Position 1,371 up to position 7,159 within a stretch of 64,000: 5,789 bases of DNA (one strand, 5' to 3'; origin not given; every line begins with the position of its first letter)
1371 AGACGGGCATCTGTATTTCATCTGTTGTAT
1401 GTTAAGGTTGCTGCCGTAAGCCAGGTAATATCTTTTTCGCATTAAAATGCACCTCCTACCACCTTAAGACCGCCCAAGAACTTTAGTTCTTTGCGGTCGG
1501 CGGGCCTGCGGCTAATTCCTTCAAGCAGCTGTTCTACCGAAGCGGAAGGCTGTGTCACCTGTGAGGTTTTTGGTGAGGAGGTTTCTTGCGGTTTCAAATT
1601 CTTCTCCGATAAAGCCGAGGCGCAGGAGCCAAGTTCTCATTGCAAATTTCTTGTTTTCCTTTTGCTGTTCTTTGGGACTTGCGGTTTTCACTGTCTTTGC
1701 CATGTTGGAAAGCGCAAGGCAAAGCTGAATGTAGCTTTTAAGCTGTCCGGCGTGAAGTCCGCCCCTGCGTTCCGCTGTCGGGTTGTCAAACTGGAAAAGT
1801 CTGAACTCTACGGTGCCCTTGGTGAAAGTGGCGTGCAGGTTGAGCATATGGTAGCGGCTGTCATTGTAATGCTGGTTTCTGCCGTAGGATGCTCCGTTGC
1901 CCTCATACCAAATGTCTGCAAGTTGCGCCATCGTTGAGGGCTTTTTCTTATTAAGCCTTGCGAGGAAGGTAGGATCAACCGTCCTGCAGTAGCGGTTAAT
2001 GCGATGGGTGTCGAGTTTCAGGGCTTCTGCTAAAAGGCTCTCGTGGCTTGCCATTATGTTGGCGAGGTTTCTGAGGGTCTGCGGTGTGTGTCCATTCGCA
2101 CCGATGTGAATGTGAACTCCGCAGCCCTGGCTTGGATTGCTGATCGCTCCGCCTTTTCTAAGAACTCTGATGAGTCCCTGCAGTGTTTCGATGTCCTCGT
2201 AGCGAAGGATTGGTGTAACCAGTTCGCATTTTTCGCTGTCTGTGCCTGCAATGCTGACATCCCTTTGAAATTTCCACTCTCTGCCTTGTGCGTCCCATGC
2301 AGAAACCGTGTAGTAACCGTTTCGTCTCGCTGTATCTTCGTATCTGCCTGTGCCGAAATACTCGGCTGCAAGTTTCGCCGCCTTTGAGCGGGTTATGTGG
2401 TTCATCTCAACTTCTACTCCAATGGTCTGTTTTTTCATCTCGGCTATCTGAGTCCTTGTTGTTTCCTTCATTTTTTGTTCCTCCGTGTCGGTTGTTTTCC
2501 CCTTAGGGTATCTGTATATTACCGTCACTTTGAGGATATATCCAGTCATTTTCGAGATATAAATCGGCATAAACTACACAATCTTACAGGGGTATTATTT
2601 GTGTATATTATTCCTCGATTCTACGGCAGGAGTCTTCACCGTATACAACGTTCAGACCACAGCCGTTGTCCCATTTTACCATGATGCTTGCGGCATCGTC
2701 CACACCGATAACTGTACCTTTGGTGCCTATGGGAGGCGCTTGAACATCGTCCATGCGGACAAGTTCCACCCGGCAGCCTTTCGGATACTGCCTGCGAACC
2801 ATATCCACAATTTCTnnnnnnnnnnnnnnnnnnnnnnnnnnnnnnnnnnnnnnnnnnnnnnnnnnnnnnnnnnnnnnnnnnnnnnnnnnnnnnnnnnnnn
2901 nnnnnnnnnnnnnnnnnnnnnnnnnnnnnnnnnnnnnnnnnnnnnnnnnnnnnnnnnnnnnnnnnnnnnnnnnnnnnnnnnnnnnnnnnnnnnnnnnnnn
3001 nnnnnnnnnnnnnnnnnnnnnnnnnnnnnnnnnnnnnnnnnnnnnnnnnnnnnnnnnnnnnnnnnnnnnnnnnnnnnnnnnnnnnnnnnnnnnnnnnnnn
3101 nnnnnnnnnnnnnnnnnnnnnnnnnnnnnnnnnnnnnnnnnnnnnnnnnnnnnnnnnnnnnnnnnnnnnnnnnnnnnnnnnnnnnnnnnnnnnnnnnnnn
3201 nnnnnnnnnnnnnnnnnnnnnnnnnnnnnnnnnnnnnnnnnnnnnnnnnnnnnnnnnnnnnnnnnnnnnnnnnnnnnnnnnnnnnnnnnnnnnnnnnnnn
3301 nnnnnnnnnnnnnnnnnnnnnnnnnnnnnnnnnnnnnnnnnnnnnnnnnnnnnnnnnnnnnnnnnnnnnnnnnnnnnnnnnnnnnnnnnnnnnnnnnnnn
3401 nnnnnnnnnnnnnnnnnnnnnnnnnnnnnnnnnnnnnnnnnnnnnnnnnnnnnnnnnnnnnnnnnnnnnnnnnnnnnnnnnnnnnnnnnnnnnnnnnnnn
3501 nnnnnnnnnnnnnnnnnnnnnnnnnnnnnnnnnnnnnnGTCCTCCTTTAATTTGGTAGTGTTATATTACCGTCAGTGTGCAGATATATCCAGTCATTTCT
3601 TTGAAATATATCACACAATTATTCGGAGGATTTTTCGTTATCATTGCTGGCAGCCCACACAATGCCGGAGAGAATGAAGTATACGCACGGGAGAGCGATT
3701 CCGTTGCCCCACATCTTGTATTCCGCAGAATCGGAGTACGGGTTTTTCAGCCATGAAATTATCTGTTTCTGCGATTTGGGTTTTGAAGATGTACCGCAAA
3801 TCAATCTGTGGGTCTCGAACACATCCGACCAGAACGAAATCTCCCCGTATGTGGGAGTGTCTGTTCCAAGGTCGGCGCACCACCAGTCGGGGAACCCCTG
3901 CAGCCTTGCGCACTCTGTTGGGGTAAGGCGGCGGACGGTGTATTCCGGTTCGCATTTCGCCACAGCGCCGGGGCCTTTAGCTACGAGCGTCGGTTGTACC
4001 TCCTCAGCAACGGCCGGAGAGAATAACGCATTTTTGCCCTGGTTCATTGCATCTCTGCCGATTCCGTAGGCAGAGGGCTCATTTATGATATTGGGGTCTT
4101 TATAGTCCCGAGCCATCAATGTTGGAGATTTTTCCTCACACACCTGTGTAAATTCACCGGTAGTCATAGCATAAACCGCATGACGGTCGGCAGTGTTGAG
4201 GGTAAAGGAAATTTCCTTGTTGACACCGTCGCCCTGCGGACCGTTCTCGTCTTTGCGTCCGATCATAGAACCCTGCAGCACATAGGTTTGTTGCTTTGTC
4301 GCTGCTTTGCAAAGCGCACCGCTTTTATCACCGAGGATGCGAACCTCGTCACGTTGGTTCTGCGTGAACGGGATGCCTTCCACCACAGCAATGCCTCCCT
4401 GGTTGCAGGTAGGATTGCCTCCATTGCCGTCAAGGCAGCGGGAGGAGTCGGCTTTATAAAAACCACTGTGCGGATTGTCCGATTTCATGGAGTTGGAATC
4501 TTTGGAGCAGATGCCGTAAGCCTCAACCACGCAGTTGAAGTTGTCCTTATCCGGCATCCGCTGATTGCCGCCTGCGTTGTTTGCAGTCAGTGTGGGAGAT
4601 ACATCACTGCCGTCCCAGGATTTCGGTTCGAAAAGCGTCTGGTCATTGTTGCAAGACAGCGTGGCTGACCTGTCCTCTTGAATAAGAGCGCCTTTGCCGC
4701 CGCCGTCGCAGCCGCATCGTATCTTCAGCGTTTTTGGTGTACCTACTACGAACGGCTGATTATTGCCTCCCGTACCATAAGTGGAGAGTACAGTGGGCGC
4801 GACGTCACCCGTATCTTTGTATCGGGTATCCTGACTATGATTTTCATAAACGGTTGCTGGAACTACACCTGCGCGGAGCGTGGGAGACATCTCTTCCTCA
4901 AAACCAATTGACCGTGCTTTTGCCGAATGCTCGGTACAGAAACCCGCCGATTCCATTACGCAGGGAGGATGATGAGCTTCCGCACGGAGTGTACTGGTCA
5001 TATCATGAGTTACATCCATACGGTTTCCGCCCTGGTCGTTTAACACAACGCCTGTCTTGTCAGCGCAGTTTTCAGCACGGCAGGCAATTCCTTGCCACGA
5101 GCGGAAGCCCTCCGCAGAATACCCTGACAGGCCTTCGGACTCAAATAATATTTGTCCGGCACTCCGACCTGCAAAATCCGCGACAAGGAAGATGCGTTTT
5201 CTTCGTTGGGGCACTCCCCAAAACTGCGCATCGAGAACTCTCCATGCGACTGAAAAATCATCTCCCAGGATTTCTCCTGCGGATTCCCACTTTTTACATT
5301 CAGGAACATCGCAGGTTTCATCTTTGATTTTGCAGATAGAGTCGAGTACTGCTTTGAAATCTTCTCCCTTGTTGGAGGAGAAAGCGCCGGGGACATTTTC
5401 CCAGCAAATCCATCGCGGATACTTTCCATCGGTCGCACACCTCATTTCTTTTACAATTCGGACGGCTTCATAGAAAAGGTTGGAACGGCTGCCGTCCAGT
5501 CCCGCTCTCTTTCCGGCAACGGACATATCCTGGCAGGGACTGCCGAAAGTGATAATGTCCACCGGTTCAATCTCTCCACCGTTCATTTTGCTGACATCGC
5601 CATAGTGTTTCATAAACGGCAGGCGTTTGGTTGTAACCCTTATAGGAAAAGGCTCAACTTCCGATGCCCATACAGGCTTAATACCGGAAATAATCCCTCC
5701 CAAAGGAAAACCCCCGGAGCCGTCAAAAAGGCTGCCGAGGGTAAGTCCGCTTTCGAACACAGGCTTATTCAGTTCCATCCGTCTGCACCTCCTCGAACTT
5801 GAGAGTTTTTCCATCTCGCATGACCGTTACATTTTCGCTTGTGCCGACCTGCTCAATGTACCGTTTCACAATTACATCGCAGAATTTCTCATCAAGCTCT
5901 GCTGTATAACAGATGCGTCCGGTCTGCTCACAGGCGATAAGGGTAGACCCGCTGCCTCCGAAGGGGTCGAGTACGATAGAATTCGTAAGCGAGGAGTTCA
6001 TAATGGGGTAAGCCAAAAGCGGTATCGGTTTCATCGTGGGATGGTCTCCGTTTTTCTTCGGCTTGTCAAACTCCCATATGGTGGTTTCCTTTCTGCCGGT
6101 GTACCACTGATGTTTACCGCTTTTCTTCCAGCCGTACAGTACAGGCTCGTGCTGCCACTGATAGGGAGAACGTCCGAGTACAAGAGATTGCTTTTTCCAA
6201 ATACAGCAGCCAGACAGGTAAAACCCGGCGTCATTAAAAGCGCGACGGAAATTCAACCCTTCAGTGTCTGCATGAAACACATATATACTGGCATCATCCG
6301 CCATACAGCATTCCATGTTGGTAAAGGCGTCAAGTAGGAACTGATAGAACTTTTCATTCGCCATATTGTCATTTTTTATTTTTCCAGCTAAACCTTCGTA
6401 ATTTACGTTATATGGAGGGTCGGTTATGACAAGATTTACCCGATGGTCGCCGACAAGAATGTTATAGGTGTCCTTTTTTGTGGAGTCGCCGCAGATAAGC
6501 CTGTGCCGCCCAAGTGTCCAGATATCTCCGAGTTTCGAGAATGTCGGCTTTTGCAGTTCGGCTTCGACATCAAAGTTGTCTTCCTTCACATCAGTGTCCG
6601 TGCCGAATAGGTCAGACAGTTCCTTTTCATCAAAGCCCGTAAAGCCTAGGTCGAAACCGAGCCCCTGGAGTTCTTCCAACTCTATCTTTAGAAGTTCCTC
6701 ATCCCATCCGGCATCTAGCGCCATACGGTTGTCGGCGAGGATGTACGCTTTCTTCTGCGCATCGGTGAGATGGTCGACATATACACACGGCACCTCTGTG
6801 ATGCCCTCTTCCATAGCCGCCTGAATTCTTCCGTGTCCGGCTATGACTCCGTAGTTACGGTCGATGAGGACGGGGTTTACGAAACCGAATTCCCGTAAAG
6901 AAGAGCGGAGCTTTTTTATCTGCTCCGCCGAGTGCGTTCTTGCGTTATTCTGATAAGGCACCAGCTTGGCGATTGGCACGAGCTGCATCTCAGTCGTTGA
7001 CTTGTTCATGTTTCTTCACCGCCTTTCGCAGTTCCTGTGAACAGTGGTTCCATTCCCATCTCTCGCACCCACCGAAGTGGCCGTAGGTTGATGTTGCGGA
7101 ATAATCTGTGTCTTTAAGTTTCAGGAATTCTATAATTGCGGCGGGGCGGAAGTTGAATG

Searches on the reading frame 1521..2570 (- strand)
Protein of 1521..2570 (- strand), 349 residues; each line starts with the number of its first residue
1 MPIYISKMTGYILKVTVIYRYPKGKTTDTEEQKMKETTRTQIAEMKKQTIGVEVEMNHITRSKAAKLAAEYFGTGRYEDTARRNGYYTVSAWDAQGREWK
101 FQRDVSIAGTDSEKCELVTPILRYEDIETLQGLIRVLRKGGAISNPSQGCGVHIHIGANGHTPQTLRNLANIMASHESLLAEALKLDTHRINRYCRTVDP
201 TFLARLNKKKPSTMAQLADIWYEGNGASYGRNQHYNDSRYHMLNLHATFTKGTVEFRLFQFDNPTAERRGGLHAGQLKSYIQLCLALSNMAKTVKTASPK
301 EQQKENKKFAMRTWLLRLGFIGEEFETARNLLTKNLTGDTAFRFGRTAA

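Call 93: search_protein_families(library=pfam, proteins=[window:1521-2570:-], max_evalue=0.001)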
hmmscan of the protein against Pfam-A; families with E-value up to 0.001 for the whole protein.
window:1521-2570:- (349 aa): 1 family
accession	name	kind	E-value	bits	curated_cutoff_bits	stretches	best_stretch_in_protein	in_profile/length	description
PF12224.13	Amidoligase_2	-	2.3e-55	188.6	22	1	47-287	2-244/245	Putative amidoligase enzyme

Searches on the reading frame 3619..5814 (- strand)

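Call 93: search_protein_families(library=pfam, proteins=[window:3619-5814:-], max_evalue=0.001)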
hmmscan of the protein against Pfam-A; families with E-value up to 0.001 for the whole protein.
window:3619-5814:- (731 aa): 1 family
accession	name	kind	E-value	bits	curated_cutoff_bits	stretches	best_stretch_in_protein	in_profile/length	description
PF00145.23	DNA_methylase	-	4e-42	145.2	22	3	26-160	3-130/324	C-5 cytosine-specific DNA methylase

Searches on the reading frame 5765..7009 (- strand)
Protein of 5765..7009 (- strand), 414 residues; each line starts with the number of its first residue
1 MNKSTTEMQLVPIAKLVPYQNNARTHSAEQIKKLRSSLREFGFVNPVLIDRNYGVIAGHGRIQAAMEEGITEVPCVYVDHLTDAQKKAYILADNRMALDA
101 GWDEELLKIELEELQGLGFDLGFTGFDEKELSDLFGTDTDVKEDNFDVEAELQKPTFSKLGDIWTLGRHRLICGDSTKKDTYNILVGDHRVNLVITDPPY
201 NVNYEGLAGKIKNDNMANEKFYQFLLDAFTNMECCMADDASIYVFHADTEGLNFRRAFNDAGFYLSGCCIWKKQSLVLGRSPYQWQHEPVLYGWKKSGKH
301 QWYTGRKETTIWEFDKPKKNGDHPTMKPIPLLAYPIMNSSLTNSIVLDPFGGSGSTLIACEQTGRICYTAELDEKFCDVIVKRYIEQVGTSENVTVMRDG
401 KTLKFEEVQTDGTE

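Call 93: search_protein_families(library=pfam, proteins=[window:5765-7009:-], max_evalue=0.001)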
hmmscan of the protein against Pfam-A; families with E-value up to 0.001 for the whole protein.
window:5765-7009:- (414 aa): 3 families
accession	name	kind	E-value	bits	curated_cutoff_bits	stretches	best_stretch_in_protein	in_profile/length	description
PF01555.25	N6_N4_Mtase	-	1.6e-26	94.1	26.7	1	191-381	1-220/221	DNA methylase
PF02195.25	ParB_N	-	5.7e-08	33.1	26.3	1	7-91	2-90/95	ParB N-terminal domain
PF03602.21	Cons_hypoth95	-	2.8e-05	24.3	24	0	318-408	17-107/182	Conserved hypothetical protein 95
